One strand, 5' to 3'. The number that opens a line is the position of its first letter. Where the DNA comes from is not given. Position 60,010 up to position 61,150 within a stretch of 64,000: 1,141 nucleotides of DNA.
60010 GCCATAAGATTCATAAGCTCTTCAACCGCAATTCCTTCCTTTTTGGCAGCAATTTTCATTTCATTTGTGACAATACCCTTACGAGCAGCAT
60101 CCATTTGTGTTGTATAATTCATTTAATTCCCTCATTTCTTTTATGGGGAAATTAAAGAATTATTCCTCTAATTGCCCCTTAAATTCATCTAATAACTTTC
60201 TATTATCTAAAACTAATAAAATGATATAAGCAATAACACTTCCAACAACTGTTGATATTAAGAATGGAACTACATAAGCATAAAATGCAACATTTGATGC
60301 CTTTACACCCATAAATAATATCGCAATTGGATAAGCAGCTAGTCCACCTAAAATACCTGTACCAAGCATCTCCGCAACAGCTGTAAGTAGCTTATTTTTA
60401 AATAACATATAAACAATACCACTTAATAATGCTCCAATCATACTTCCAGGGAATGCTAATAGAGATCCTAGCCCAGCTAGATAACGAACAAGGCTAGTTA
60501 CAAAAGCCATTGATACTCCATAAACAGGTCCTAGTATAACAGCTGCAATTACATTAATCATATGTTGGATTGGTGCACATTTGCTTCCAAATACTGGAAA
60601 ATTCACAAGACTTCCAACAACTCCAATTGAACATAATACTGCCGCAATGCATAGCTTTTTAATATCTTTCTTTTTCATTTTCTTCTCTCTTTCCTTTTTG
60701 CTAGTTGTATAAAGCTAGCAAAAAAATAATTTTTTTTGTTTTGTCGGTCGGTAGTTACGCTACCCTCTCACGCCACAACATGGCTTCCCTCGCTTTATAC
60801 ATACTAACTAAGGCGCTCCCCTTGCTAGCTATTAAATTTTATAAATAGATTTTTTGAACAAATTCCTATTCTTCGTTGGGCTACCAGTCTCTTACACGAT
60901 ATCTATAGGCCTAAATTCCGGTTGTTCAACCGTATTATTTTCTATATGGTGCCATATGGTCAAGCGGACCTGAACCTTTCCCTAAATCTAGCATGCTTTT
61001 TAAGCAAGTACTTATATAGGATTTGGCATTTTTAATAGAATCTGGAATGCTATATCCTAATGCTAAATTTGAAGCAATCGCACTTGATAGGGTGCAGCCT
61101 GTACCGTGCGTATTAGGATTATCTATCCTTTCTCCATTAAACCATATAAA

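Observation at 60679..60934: Half-TPP-like structured leader in the thiD-thiW gap (variant or fossil riboswitch)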

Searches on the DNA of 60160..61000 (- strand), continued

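Call 43: search_with_rna_model(model_id=R1, sources=[L036, L050, L049, L029], max_evalue=1, show_alignments=6)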
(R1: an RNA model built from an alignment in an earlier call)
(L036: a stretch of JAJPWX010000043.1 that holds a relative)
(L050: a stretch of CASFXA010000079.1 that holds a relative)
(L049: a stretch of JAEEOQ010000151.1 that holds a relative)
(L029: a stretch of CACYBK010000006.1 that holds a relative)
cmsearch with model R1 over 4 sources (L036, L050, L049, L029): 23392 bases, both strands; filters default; matches with E-value up to 1: 6.
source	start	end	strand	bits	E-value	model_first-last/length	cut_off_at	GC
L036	2764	2858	+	104.4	9.1e-23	1-98/98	no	0.66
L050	2794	2896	+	94.7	1.6e-20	1-98/98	no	0.7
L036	2397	2492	+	32.3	3.5e-06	1-98/98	no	0.49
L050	2545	2627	+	29.5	1.6e-05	1-98/98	no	0.55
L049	2798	2890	+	28.7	2.4e-05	1-98/98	no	0.41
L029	171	252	+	28.6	2.6e-05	1-98/98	no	0.41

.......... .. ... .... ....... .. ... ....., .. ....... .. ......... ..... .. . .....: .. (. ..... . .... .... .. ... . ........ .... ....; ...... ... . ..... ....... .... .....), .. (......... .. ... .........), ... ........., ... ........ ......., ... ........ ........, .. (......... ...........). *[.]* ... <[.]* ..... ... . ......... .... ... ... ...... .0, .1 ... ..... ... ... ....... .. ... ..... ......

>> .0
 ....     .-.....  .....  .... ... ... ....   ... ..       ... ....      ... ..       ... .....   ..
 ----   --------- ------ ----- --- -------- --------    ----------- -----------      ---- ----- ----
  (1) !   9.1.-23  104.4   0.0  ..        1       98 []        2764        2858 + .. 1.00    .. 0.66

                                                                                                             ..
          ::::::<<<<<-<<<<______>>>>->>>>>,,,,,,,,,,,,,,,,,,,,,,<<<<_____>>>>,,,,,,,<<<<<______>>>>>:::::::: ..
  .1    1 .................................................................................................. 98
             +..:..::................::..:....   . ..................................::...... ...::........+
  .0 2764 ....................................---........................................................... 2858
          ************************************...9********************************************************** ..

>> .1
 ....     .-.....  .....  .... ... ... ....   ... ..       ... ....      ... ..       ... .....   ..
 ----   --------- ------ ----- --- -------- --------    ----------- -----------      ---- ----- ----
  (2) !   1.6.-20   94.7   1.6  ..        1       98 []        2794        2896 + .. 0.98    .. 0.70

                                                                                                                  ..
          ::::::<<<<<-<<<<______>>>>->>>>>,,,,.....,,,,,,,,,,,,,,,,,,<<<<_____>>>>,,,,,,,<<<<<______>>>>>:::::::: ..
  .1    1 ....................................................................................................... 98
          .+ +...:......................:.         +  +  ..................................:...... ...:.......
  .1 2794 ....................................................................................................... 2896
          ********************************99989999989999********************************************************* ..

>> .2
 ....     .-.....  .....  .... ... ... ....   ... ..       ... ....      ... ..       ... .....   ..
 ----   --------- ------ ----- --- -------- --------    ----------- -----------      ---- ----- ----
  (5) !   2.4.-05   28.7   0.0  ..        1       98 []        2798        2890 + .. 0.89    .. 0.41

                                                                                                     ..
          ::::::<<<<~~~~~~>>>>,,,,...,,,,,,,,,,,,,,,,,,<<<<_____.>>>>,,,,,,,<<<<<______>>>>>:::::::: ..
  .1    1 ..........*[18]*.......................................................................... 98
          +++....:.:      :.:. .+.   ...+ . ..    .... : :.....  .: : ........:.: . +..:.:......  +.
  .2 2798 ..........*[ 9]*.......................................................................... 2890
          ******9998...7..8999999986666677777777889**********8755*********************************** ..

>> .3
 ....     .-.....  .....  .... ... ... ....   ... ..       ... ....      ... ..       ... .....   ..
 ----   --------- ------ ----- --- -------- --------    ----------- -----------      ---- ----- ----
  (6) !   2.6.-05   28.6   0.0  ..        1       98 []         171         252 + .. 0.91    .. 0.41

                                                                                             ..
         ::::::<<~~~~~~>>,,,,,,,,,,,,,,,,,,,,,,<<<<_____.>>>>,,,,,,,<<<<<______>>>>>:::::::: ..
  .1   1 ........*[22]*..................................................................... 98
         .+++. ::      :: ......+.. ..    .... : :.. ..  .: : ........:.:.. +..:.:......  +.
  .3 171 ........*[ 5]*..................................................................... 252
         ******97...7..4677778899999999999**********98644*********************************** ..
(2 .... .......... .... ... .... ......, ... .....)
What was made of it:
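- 60785..60789 (-): GGGAA: equivalent of TPP P2 5' strand plus J2-3 (GGGGA/GGGGU in TPP). The position matching G19 of E. coli thiM is A here. Alignment of canonical TPP aptamers to model R1 (call 43).
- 60766..60770 (-): UGAGA: equivalent of the TPP J3-2 T-loop, which holds the aminopyrimidine ring. It aligns with UGAGA of canonical TPP aptamers (call 43).
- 60745..60749 (-): GACCG: equivalent of TPP GACCC (J and P2 3' strand). The conserved block ends here. Aligns to CGACCC of TPP aptamers (call 43).
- On TPP riboswitch (RF00059): Canonical TPP aptamers align to it under model R1 (call 43).
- Checked: Model R1 aligns it to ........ of canonical TPP aptamers (call 43).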

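Call 56: search_rna_families(sources=[L009, L015, L020, L023, L027, L031, L043, L044, L046, L052, L054, L055, L059, L060, L063, L066, L067, L068, L074, L078], threshold=gathering)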
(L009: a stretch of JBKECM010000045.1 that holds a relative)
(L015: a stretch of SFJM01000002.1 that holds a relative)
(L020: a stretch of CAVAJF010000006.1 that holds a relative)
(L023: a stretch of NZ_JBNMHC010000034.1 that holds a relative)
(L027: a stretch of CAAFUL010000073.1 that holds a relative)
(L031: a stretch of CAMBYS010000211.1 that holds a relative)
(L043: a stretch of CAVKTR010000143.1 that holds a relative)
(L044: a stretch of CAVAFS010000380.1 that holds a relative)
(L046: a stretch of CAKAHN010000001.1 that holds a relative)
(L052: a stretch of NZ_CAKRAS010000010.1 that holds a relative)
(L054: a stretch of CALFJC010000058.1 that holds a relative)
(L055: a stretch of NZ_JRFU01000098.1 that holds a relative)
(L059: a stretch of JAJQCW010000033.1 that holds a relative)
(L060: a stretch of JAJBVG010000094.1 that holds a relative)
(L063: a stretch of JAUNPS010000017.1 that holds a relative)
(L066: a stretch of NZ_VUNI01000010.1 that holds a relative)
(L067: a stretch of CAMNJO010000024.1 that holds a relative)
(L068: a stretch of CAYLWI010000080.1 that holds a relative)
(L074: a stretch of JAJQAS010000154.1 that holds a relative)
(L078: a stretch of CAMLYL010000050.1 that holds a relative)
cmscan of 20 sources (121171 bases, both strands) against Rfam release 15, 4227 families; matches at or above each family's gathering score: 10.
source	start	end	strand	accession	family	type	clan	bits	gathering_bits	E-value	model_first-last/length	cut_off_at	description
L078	2686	2849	+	RF01699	Clostridiales-1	Gene; sRNA;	-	126.9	48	2.3e-28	1-166/166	no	Clostridiales-1 RNA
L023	3072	3273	+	RF00174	Cobalamin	Cis-reg; riboswitch;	CL00101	88.2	31.5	3.7e-20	1-189/189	no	Cobalamin riboswitch aptamer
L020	4718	4919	+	RF00174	Cobalamin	Cis-reg; riboswitch;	CL00101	87.4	31.5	6.2e-20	1-189/189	no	Cobalamin riboswitch aptamer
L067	1636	1743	+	RF00059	TPP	Cis-reg; riboswitch;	-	70.2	54.3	1.7e-11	1-105/105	no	TPP riboswitch aptamer (THI element)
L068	1150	1260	+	RF00059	TPP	Cis-reg; riboswitch;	-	59.5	54.3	7.4e-09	1-105/105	no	TPP riboswitch aptamer (THI element)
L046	2792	2896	+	RF00059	TPP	Cis-reg; riboswitch;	-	59.1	54.3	9.1e-09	1-105/105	no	TPP riboswitch aptamer (THI element)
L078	1060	1170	+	RF00059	TPP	Cis-reg; riboswitch;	-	58.4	54.3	1.3e-08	1-105/105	no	TPP riboswitch aptamer (THI element)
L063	2716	2823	+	RF00059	TPP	Cis-reg; riboswitch;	-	58.1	54.3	1.6e-08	1-105/105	no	TPP riboswitch aptamer (THI element)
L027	2689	2793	+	RF00059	TPP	Cis-reg; riboswitch;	-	56.6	54.3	3.8e-08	1-105/105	no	TPP riboswitch aptamer (THI element)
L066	2770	2877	+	RF00059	TPP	Cis-reg; riboswitch;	-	55.4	54.3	7.6e-08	1-105/105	no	TPP riboswitch aptamer (THI element)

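Call 60: search_with_rna_model(model_id=R1, sources=[L081, L082, L083, L084, L085, L086, L087, L088, L089, L090, L091, L092, L093, L094, L095, L096, L097, L098, L099, L100, L101, L102, L103, L104, L105, L106, L107, L108, L109, L110, L111, L112, L113, L114, L115, L116, L117, L118, L119, L120, L121, L122, L123, L124, L125, L126, L127, L128, L129, L130, L131, L132, L133, L134, L135, L136, L137, L138, L139, L140, L141, L142, L143, L144, L145, L146, L147, L148, L149, L150, L151, L152, L153, L154, L155, L156, L157, L158, L159, L160, L161, L162, L163, L164, L165, L166, L167, L168, L169, L170, L171, L172, L173, L174, L175, L176, L177, L178, L179, L180], max_evalue=0.00001)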
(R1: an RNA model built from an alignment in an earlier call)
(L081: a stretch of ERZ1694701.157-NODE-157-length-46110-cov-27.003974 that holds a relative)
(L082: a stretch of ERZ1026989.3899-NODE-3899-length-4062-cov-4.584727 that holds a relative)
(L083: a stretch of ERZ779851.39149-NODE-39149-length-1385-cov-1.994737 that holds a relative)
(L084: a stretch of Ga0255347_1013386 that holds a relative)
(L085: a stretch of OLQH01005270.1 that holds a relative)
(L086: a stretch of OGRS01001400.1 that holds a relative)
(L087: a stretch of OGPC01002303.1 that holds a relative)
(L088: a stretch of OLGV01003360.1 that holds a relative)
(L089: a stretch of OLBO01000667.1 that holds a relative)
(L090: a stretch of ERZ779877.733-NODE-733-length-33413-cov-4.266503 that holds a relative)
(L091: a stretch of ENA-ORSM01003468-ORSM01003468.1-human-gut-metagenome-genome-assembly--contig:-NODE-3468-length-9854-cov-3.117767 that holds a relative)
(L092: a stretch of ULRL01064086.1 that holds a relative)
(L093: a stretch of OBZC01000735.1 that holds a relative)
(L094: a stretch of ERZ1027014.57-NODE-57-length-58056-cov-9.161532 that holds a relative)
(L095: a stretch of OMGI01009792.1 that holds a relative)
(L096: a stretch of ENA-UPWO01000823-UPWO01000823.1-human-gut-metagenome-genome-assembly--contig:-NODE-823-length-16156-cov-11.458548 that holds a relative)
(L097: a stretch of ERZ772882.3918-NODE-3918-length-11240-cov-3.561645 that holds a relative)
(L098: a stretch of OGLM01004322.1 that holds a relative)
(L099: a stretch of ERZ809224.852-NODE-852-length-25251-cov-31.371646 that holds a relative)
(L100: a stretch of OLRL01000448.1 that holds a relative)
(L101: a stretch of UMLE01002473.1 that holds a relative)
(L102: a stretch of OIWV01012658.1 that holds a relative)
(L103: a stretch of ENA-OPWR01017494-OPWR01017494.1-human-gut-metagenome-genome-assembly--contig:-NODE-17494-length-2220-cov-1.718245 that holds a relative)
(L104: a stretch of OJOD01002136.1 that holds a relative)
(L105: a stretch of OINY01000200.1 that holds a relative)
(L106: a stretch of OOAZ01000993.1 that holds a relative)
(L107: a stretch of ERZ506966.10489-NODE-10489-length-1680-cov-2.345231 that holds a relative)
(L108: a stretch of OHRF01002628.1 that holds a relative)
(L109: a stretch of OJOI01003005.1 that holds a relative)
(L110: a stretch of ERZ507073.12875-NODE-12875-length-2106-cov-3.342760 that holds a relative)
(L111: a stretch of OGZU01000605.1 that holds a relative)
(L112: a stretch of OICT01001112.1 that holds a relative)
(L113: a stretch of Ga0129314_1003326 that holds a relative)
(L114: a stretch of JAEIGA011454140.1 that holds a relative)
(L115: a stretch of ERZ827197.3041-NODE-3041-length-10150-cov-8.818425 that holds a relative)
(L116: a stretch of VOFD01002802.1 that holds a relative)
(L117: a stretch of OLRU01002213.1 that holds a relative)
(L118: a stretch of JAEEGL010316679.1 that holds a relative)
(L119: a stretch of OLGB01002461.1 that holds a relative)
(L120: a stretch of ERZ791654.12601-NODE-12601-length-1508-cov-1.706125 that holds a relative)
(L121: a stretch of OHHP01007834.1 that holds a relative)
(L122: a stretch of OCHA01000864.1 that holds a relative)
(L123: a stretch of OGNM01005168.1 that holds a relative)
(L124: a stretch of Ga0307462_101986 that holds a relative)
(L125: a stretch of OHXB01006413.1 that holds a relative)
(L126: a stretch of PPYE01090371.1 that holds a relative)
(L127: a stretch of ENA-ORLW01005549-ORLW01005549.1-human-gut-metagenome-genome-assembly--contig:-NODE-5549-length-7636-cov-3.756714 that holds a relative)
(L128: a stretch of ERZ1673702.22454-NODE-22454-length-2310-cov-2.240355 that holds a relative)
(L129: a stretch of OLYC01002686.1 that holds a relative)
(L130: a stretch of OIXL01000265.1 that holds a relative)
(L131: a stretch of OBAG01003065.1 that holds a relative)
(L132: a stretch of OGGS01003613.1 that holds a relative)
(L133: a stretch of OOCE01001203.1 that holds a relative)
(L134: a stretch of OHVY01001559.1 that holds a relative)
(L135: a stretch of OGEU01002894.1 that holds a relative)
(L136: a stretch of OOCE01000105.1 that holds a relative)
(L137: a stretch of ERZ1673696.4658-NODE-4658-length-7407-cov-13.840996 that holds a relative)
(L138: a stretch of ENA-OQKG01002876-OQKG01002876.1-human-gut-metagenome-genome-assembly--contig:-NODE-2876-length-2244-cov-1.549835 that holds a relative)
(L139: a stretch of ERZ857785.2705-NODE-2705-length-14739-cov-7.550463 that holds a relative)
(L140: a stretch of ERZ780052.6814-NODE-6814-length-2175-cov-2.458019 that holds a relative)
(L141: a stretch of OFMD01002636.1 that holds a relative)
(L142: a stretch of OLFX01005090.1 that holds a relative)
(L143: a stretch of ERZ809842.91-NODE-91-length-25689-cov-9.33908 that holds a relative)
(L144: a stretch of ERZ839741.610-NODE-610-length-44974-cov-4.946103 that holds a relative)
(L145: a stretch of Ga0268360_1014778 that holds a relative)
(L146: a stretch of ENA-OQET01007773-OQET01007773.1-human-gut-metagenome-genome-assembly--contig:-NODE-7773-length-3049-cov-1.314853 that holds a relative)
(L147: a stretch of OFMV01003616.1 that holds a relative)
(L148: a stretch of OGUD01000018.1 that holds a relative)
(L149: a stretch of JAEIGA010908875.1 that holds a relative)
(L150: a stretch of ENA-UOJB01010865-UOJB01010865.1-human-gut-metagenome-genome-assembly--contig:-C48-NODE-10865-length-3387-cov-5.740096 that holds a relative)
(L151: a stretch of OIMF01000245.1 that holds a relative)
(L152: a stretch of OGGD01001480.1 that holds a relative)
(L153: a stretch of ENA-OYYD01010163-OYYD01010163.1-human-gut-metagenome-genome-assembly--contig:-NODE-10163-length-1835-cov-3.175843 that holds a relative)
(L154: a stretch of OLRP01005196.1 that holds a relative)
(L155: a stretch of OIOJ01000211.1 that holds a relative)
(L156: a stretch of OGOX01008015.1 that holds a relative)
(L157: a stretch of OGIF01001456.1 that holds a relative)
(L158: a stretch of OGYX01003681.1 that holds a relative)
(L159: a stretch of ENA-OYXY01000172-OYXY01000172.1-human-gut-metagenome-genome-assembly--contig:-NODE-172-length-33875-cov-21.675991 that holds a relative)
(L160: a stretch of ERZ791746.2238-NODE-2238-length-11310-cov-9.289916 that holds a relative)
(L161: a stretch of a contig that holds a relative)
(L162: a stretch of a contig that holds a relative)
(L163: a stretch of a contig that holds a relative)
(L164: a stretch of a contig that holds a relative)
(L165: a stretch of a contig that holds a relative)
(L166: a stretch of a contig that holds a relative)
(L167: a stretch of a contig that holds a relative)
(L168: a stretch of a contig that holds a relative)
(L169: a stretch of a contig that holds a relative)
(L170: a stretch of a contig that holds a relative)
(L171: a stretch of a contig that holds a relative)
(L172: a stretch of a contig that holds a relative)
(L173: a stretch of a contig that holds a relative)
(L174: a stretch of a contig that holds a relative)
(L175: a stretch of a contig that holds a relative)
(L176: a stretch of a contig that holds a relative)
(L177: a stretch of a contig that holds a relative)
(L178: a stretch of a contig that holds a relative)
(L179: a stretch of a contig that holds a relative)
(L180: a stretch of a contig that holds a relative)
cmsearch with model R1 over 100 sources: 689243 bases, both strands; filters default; matches with E-value up to 0.00001: 101.
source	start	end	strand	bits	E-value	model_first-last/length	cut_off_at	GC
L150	1336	1433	+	112.1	4.6e-23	1-98/98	no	0.67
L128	2195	2292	+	110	1.4e-22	1-98/98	no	0.67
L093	1536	1633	+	108.3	3.4e-22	1-98/98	no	0.66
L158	2800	2897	-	108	3.9e-22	1-98/98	no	0.67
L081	1502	1599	-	108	4e-22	1-98/98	no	0.63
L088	2093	2190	+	108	4e-22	1-98/98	no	0.63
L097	781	878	+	108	4e-22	1-98/98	no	0.63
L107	770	867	-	108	4e-22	1-98/98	no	0.63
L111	7247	7344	+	108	4e-22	1-98/98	no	0.63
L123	2106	2203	-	108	4e-22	1-98/98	no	0.63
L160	9070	9167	+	108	4e-22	1-98/98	no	0.63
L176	10560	10657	-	108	4e-22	1-98/98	no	0.63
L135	10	107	+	108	4e-22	1-98/98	no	0.67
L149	424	518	+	108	4.1e-22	1-98/98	no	0.61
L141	1770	1863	-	107.8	4.4e-22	1-98/98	no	0.68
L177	759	855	-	107.5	5.2e-22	1-98/98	no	0.66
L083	970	1065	-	107.3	5.9e-22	1-98/98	no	0.66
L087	6491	6586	+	107.3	5.9e-22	1-98/98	no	0.66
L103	463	558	-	107.3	5.9e-22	1-98/98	no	0.66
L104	5083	5178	+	107.3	5.9e-22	1-98/98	no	0.66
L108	115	210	+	107.3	5.9e-22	1-98/98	no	0.66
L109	4861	4956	+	107.3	5.9e-22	1-98/98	no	0.66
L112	142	237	-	107.3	5.9e-22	1-98/98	no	0.66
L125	1525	1620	+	107.3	5.9e-22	1-98/98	no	0.66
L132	4861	4956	+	107.3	5.9e-22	1-98/98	no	0.66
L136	3729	3824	+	107.3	5.9e-22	1-98/98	no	0.66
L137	4809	4904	+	107.3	5.9e-22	1-98/98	no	0.66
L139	12148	12243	+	107.3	5.9e-22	1-98/98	no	0.66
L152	1621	1716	+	107.3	5.9e-22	1-98/98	no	0.66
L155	1537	1632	-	107.3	5.9e-22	1-98/98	no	0.66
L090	977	1071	-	107.3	5.9e-22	1-98/98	no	0.61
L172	2343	2437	-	107.3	5.9e-22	1-98/98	no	0.61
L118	2519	2613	-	107.2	6.2e-22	1-98/98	no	0.59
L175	349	443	-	106.8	7.7e-22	1-98/98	no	0.6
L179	1943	2039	-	106.8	7.8e-22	1-98/98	no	0.67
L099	1282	1377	-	106.5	8.9e-22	1-98/98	no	0.67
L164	3064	3162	-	106.2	1e-21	1-98/98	no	0.67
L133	5195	5292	+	106.2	1.1e-21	1-98/98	no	0.63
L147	3782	3879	+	106.2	1.1e-21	1-98/98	no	0.63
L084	426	520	+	106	1.2e-21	1-98/98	no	0.6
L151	10928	11025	-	106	1.2e-21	1-98/98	no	0.63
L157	1592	1689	+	105.7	1.4e-21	1-98/98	no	0.6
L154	2403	2499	+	105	1.9e-21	1-98/98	no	0.65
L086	8219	8316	-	104.8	2.2e-21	1-98/98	no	0.63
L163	4148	4245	+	104.8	2.2e-21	1-98/98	no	0.64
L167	149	246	-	104.8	2.2e-21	1-98/98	no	0.64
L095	896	995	-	104.8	2.2e-21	1-98/98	no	0.7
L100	3276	3370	+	104.7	2.3e-21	1-98/98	no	0.57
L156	127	224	+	104.5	2.5e-21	1-98/98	no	0.64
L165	167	266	-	104.4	2.8e-21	1-98/98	no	0.69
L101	5827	5923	+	104.2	3e-21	1-98/98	no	0.66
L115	10002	10098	-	104.2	3e-21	1-98/98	no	0.66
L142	82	178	+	104.2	3e-21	1-98/98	no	0.66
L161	6209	6305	+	104.2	3e-21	1-98/98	no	0.66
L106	916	1013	-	104.2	3.1e-21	1-98/98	no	0.64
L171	4063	4160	+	104.2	3.1e-21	1-98/98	no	0.64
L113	3463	3562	+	104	3.4e-21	1-98/98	no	0.69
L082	3781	3877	+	103.9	3.6e-21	1-98/98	no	0.65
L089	156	252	+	103.9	3.6e-21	1-98/98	no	0.65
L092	4219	4315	+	103.9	3.6e-21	1-98/98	no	0.65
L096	12080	12176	-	103.9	3.6e-21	1-98/98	no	0.65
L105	2348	2444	+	103.9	3.6e-21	1-98/98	no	0.65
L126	3897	3993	+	103.9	3.6e-21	1-98/98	no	0.65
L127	560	656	-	103.9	3.6e-21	1-98/98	no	0.65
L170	2744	2840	+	103.9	3.6e-21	1-98/98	no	0.65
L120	538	632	+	103.8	3.8e-21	1-98/98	no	0.64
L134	4536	4630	+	103.8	3.8e-21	1-98/98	no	0.64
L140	1264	1358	+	103.8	3.8e-21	1-98/98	no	0.64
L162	3862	3956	+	103.8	3.8e-21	1-98/98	no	0.64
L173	8026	8120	+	103.8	3.8e-21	1-98/98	no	0.64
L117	2625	2724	+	103.6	4.2e-21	1-98/98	no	0.67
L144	4993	5086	-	103.4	4.6e-21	1-98/98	no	0.62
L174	1658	1752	-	103.4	4.7e-21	1-98/98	no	0.66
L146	1410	1509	-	103.2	5.3e-21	1-98/98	no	0.71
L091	7648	7748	+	103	5.6e-21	1-98/98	no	0.72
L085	4203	4298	+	102.9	6e-21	1-98/98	no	0.71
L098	1916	2013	-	102.6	7.2e-21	1-98/98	no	0.63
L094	2368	2465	-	102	9.6e-21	1-98/98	no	0.61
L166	7457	7561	+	101.9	9.9e-21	1-98/98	no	0.68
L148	2786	2883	+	101.9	1e-20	1-98/98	no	0.64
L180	1771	1868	-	101.9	1e-20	1-98/98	no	0.64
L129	500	597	+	100.4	2.2e-20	1-98/98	no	0.62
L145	1451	1543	-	99.9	2.9e-20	1-98/98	no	0.67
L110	654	751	-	99.9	2.9e-20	1-98/98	no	0.63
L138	1954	2048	-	99.6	3.5e-20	1-98/98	no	0.64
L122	3590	3687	+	98.5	6.1e-20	1-98/98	no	0.62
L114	818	912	-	98.2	7.2e-20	1-98/98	no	0.69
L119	5140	5239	+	98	8.1e-20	1-98/98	no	0.74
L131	5358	5455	-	97.5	1.1e-19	1-98/98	no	0.63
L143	4555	4652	-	97.5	1.1e-19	1-98/98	no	0.63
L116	12562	12663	-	97.4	1.1e-19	1-98/98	no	0.71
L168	1250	1336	-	96.5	1.8e-19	10-98/98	5'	0.63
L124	728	827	-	95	4e-19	1-98/98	no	0.73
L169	5400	5522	+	93.6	8.1e-19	1-98/98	no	0.7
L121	1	87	+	91.6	2.3e-18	12-98/98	5'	0.64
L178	148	242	+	88.6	1.2e-17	1-98/98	no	0.54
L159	1143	1267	+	81.7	4.5e-16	1-98/98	no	0.54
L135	11020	11141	-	72.5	5.8e-14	1-98/98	no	0.57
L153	10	101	+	70.1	2.1e-13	1-98/98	no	0.54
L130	9033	9158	+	69.9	2.3e-13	1-98/98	no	0.6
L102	3244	3306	-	68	6.5e-13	33-98/98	5'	0.59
